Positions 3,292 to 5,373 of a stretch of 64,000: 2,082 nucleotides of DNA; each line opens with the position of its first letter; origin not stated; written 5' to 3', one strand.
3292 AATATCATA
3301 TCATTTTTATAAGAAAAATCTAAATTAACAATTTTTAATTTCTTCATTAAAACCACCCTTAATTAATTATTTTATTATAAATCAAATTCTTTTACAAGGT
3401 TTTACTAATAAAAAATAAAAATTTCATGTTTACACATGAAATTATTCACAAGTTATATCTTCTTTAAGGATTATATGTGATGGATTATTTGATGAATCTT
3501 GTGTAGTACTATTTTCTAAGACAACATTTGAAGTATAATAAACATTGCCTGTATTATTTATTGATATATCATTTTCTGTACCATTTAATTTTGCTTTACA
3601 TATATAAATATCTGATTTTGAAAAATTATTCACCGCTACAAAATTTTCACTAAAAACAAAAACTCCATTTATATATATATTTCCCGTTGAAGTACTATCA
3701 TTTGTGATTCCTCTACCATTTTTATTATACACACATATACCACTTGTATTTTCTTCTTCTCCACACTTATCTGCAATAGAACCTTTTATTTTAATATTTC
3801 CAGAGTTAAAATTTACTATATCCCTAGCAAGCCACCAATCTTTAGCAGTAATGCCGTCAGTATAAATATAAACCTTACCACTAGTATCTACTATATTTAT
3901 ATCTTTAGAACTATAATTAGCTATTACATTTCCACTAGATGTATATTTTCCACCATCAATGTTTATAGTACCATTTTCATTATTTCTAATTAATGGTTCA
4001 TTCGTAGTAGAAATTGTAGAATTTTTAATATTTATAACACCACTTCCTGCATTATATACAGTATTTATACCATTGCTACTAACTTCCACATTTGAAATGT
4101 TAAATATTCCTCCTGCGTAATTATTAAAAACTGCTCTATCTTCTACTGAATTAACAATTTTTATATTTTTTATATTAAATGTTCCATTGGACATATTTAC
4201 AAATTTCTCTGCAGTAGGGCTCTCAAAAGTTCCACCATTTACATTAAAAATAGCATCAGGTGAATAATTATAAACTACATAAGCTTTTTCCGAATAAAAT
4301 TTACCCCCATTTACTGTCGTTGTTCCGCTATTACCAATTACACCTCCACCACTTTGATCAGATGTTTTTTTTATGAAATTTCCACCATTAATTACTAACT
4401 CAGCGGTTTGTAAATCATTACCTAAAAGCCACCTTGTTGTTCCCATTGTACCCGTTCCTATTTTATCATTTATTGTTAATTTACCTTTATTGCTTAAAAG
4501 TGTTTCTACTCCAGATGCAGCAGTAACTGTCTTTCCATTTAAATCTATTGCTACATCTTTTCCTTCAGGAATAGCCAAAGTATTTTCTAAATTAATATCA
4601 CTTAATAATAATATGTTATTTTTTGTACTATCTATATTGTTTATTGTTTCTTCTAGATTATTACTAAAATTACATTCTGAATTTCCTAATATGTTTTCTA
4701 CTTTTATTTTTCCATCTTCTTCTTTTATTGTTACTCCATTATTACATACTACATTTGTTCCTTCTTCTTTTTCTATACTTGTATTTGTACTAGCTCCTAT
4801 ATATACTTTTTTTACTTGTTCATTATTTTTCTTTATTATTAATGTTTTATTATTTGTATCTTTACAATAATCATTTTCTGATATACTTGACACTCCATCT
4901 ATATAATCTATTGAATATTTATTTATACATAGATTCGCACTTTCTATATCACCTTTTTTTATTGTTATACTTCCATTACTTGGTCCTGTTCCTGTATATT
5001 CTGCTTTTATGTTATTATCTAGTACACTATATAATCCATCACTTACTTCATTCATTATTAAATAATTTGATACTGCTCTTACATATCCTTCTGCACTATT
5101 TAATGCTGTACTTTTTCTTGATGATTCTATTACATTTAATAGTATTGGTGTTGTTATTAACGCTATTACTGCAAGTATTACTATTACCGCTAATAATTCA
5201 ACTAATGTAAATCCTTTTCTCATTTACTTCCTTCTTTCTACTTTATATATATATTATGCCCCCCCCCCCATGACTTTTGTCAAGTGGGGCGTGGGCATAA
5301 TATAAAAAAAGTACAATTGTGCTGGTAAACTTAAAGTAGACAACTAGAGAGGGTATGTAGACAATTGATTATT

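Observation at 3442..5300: Two orphan large type IV pilin-like beta-helix proteins share a near-identical N-terminal cassette and promoter but have different C-terminal domains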

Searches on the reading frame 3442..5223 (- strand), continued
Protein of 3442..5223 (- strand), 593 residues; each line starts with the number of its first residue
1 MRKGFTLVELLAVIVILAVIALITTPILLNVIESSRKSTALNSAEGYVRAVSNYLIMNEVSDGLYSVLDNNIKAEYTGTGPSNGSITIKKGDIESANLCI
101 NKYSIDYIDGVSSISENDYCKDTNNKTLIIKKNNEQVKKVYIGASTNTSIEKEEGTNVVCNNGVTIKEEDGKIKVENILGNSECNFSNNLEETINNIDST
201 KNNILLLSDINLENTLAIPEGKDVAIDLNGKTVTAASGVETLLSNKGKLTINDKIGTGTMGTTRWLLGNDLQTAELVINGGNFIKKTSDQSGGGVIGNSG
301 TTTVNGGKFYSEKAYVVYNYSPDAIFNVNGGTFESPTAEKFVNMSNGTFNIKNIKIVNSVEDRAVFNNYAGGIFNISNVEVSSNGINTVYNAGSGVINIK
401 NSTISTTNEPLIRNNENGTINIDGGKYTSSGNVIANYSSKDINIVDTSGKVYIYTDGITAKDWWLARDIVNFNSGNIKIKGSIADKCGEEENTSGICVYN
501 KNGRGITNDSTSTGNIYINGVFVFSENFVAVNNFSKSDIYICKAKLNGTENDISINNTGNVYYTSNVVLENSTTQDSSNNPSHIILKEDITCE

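Call 33: find_encoding_contigs(protein=P0045, flank=10000, max_places=2)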
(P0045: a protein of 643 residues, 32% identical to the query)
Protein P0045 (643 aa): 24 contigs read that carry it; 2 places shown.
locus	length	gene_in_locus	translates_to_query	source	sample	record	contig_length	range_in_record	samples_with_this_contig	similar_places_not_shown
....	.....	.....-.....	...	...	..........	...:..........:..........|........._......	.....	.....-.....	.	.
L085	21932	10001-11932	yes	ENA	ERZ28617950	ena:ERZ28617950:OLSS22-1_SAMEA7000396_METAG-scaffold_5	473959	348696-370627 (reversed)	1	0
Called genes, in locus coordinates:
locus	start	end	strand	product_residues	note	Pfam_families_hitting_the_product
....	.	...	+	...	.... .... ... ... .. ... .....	-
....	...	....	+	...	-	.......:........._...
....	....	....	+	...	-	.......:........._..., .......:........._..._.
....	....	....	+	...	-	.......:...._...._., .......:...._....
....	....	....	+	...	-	-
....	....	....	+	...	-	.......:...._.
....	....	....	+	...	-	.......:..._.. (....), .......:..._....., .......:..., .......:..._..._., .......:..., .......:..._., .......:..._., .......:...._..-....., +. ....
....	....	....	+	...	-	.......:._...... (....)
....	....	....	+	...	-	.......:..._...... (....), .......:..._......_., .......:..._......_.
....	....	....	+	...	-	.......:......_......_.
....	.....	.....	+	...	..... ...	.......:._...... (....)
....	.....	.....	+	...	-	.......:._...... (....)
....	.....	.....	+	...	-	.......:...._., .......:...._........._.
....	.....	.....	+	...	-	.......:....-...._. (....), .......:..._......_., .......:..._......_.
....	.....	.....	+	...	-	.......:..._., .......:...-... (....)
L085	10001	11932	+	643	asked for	PF07963:N_methyl (weak)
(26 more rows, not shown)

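Call 34: find_encoding_contigs(protein=P0020, flank=10000, max_places=2)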
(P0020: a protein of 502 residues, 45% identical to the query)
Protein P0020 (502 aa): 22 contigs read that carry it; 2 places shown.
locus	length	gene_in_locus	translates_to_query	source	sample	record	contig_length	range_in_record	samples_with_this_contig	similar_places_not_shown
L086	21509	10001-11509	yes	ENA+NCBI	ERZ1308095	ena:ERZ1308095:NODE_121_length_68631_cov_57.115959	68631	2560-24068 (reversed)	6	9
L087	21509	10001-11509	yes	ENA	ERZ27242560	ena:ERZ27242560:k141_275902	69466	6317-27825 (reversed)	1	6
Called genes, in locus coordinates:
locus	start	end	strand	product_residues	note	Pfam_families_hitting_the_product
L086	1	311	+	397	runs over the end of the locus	PF01136:Peptidase_U32, PF16325:Peptidase_U32_C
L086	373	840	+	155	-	PF03449:GreA_GreB_N, PF01272:GreA_GreB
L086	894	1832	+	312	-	-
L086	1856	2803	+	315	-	PF07804:HipA_C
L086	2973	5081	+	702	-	PF13191:AAA_16 (weak), PF23569:NBD_SMAX1, PF00004:AAA, PF17871:AAA_lid_9, PF00004:AAA, PF07724:AAA_2, PF07728:AAA_5, PF10431:ClpB_D2-small, +9 more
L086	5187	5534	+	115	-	PF07963:N_methyl (weak)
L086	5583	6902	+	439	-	PF01225:Mur_ligase (weak), PF08245:Mur_ligase_M, PF02875:Mur_ligase_C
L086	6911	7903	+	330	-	PF00953:Glycos_transf_4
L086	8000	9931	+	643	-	PF07963:N_methyl (weak)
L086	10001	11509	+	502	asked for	PF07963:N_methyl (weak)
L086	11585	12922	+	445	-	PF26299:MurL_N, PF26298:MurL_epimerase_C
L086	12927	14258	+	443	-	PF21799:MurD-like_N (weak), PF08245:Mur_ligase_M, PF02875:Mur_ligase_C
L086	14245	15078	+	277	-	PF07934:OGG_N, PF00730:HhH-GPD (weak)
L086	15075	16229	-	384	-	PF05636:HIGH_NTase1, PF08218:Citrate_ly_lig (faint)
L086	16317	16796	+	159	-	PF02620:YceD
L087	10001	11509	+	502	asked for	PF07963:N_methyl (weak)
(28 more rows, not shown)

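Call 46: find_encoding_contigs(protein=P0005, flank=10000, max_places=2)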
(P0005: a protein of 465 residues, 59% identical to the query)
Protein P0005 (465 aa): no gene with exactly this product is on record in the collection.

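Call 51: find_encoding_contigs(protein=P0029, flank=10000, max_places=2)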
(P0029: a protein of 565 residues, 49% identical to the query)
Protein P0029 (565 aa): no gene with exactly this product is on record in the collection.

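Call 63: find_homologous_proteins(query=L008:9992-11008:+, max_evalue=1e-30)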
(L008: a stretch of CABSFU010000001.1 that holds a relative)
Query L008:9992-11008:+ (338 aa): 402 proteins with E <= 1e-30 among 8000 candidates; the best 120 are listed.
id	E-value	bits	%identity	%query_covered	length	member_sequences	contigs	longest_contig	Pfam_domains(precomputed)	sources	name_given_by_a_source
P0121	1.4e-192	657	95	99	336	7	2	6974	PF07963.18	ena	-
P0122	6.1e-192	655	96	99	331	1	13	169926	PF07963.18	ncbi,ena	-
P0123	1.4e-191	653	96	99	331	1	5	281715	PF07963.18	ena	-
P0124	1.6e-191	653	95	99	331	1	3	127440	PF07963.18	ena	-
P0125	1.0e-190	651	96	99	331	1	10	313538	PF07963.18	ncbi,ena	-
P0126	3.0e-190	649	95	99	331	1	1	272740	PF07963.18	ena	-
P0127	9.0e-190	647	95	99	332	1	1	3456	PF07963.18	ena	-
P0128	5.5e-188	642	95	99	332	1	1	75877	PF07963.18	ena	-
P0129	1.6e-186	637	93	99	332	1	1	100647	PF07963.18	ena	-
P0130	1.6e-183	627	94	99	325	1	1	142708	PF07963.18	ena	-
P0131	5.1e-183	625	93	99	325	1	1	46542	PF07963.18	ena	-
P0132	2.1e-176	604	89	99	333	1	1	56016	PF07963.18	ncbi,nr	ncbi:MAG: prepilin-type N-terminal cleavage/methylation domain-containing protein [Tenericutes bacte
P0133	1.8e-167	574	83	99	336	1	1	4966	PF07963.18,PF03961.20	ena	-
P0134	2.8e-159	547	84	99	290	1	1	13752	PF07963.18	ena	-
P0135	3.3e-131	455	93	71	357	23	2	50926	PF07963.18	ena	-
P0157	1.7e-124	433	78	80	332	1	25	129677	PF07963.18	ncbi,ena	-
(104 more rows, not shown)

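Call 64: find_encoding_contigs(protein=P0122, flank=1000, max_places=10)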
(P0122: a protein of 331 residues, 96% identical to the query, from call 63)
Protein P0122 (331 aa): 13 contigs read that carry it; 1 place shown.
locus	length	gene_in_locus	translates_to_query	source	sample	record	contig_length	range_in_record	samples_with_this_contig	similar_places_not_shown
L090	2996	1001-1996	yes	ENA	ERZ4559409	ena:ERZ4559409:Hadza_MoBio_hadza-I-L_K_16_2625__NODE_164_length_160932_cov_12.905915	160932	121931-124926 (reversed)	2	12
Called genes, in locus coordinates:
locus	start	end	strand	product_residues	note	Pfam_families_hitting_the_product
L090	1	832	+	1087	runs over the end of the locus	PF17757:UvrB_inter, PF02559:CarD_TRCF_RID, PF00270:DEAD, PF00271:Helicase_C, PF03461:TRCF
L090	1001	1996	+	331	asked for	PF07963:N_methyl (weak)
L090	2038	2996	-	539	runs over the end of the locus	PF01368:DHH, PF00571:CBS (weak), PF07085:DRTGG, PF00571:CBS (weak), PF02833:DHHA2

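Call 67: find_encoding_contigs(protein=P0125, flank=1000, max_places=10)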
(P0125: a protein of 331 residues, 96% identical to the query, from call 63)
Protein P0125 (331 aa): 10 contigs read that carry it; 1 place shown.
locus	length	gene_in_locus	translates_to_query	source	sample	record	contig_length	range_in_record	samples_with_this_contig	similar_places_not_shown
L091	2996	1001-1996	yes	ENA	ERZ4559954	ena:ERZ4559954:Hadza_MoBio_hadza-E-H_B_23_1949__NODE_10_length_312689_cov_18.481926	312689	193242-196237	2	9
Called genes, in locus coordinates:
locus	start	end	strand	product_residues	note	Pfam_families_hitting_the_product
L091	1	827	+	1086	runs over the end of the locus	PF17757:UvrB_inter, PF02559:CarD_TRCF_RID, PF00270:DEAD, PF00271:Helicase_C, PF03461:TRCF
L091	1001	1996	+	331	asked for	PF07963:N_methyl (weak)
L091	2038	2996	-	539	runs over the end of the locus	PF01368:DHH, PF00571:CBS (weak), PF07085:DRTGG, PF00571:CBS (weak), PF02833:DHHA2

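Call 68: find_encoding_contigs(protein=P0157, flank=1000, max_places=10)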
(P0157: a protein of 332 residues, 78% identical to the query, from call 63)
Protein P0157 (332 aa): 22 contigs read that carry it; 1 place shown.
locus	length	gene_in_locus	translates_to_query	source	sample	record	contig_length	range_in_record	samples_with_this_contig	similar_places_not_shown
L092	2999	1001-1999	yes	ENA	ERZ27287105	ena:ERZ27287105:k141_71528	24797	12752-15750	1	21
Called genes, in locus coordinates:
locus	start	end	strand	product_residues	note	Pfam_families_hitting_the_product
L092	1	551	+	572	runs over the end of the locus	PF06160:EzrA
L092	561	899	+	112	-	-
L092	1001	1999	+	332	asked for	PF07963:N_methyl (weak)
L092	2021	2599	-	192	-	PF00574:CLP_protease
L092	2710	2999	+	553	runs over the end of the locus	PF00485:PRK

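Call 84: list_cluster_members(proteins=[P0001, P0002, P0005, P0006, P0029, P0045, P0020])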
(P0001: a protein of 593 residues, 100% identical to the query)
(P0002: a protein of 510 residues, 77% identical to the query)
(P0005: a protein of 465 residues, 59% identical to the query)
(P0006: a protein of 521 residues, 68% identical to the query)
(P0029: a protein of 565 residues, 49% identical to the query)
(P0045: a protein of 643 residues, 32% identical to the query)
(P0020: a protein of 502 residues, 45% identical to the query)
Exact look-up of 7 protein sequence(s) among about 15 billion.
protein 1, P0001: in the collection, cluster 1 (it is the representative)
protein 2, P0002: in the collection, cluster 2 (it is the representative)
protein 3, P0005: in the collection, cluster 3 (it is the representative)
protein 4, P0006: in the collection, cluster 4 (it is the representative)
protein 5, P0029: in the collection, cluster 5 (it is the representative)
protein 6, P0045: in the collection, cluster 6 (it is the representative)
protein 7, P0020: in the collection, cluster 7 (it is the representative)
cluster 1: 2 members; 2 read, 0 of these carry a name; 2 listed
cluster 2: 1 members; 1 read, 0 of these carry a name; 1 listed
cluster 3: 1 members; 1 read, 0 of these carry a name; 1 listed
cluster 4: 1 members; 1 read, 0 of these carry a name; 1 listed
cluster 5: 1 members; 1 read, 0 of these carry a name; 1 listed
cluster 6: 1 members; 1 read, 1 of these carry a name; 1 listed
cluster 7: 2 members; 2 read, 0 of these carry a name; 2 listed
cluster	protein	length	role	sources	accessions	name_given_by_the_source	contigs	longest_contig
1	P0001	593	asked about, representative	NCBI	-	-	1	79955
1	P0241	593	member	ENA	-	-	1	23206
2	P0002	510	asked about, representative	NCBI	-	-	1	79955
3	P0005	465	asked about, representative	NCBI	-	-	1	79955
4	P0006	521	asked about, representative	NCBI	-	-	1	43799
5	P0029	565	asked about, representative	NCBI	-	-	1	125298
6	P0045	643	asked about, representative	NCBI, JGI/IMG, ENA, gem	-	prepilin-type cleavage/methylation N-terminal domain protein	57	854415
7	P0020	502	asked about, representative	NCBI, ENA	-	-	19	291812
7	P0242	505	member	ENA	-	-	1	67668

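Call 95: search_solved_structures(query=window:3442-5223:-, max_evalue=1)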
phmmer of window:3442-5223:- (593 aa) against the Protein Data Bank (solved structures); distinct sequences matched with E-value up to 1: 10.
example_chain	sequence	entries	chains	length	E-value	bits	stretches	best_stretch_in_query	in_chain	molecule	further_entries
9lab_B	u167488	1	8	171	0.00088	21.3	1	2-57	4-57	MSHA major pilin subunit MshA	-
8pfb_G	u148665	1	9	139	0.0027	19.7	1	5-55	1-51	Type IV pilin PilE1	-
5kua_A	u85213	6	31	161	0.026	16.4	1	5-88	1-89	pilin | Neisseria meningitidis PilE variant SB-GATDH | Neisseria meningitidis PilE, SB-DATDH variant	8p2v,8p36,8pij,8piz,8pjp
9laa_A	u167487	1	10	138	0.033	16.1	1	3-50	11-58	Type IV pilin protein PilA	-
8p3b_A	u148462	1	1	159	0.05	15.5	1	5-60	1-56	Fimbrial protein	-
9egp_A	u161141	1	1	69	0.068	15.1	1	2-35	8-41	Geopilin domain 1 protein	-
1ay2_A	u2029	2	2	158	0.091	14.7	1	5-57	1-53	TYPE 4 PILIN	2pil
2hi2_A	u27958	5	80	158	0.1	14.5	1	5-57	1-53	Fimbrial protein | PilA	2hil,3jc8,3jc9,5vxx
7tgg_A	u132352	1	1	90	0.1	14.5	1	2-28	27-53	Geopilin domain 1 protein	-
1oqw_A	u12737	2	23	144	0.94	11.3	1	5-47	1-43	Fimbrial protein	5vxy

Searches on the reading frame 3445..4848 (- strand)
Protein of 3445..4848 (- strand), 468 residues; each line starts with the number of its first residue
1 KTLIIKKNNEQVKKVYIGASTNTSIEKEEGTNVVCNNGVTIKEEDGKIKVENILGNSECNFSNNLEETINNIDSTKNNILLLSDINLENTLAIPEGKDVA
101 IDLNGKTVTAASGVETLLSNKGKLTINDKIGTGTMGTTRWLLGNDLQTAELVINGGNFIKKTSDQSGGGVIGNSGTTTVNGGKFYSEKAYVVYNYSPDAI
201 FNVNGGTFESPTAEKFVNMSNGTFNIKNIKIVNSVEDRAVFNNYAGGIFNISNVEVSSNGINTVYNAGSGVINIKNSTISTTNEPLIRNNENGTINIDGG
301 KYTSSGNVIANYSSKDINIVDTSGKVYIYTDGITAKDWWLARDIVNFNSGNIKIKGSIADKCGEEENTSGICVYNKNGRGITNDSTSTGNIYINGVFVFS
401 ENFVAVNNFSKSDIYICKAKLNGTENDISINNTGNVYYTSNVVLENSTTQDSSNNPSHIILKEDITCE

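Call 99: search_protein_representatives(protein=window:3445-4848:-)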
Query: 468 residues. Proteins with E-value up to 0.001 (for the whole library): 264; up to 1e-10: 64; up to 1e-30: 15. The best 150 are listed.
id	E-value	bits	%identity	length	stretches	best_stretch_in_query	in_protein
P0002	8.0e-84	298.5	56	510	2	1-208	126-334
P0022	9.2e-79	281.9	48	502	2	6-318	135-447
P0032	3.1e-64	234.0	41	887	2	263-467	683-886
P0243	8.1e-58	212.8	40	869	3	221-468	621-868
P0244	5.5e-52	193.6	38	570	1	28-465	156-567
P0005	1.1e-51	192.6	47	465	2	1-281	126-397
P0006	3.3e-46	174.6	52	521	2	1-164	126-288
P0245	1.4e-42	162.6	39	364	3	218-468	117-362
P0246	5.9e-40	154.0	40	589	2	21-192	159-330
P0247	2.4e-38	148.7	39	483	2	262-467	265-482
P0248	8.7e-38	146.8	37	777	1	28-449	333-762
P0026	3.2e-36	141.7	40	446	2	1-226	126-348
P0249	2.0e-35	139.1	38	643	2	165-468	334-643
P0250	2.7e-33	132.0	45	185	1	287-468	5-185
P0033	6.3e-32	127.5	40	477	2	269-468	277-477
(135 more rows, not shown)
